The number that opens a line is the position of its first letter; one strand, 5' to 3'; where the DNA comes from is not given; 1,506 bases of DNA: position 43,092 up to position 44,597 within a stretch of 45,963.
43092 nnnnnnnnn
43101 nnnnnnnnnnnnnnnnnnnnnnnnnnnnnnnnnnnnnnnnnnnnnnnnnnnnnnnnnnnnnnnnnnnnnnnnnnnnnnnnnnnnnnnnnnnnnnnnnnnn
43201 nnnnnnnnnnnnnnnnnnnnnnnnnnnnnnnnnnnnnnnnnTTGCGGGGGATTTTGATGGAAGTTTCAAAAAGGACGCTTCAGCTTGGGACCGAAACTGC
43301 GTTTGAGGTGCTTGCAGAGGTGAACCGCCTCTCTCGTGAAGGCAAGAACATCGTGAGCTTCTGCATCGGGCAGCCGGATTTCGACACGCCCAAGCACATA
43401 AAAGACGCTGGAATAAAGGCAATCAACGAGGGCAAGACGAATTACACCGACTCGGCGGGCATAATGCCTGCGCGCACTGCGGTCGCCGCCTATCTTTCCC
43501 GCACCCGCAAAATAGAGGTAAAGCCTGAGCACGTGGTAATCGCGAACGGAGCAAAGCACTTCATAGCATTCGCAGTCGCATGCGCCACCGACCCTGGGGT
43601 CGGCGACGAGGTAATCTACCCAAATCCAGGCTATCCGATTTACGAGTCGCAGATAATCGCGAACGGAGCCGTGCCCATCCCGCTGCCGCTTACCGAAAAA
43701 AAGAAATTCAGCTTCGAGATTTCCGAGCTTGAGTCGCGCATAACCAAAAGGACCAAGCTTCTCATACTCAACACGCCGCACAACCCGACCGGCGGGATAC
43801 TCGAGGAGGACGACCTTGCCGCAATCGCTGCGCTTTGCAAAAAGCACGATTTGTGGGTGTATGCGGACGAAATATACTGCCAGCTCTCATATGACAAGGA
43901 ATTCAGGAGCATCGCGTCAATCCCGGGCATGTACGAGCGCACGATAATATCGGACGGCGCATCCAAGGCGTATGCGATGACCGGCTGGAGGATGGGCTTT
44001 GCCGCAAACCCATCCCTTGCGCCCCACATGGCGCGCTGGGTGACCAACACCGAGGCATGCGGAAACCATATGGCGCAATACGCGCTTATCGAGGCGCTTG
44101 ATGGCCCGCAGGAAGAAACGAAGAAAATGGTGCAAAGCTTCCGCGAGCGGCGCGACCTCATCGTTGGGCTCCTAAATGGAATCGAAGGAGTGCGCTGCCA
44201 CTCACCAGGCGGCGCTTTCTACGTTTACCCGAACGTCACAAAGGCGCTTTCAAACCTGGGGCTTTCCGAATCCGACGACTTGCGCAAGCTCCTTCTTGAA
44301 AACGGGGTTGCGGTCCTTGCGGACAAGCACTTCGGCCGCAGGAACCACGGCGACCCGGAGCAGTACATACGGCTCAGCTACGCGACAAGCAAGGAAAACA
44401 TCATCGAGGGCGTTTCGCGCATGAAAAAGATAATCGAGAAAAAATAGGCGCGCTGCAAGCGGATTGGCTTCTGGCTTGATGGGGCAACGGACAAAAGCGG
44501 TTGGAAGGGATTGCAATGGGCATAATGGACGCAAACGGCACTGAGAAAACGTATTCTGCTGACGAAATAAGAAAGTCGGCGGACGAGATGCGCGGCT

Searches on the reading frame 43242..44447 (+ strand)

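Call 55: search_protein_families(library=pfam, proteins=[window:43242-44447:+], max_evalue=0.01)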
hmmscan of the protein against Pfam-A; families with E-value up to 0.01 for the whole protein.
window:43242-44447:+ (401 aa): 5 families
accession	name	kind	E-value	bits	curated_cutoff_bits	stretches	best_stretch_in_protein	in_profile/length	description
PF00155.27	Aminotran_1_2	-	1.5e-61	209.1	19.7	1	36-392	2-359/361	Aminotransferase class I and II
PF01041.23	DegT_DnrJ_EryC1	-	1.1e-05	25.3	19.8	1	114-209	58-145/360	DegT/DnrJ/EryC1/StrS aminotransferase family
PF01212.27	Beta_elim_lyase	-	0.0013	18.6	27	1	140-209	93-168/288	Beta-eliminating lyase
PF01053.26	Cys_Met_Meta_PP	-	0.0018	17.3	27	1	160-212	127-176/381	Cys/Met metabolism PLP-dependent enzyme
PF00266.25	Aminotran_5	-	0.0048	16.4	21.5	1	104-209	71-175/371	Aminotransferase class-V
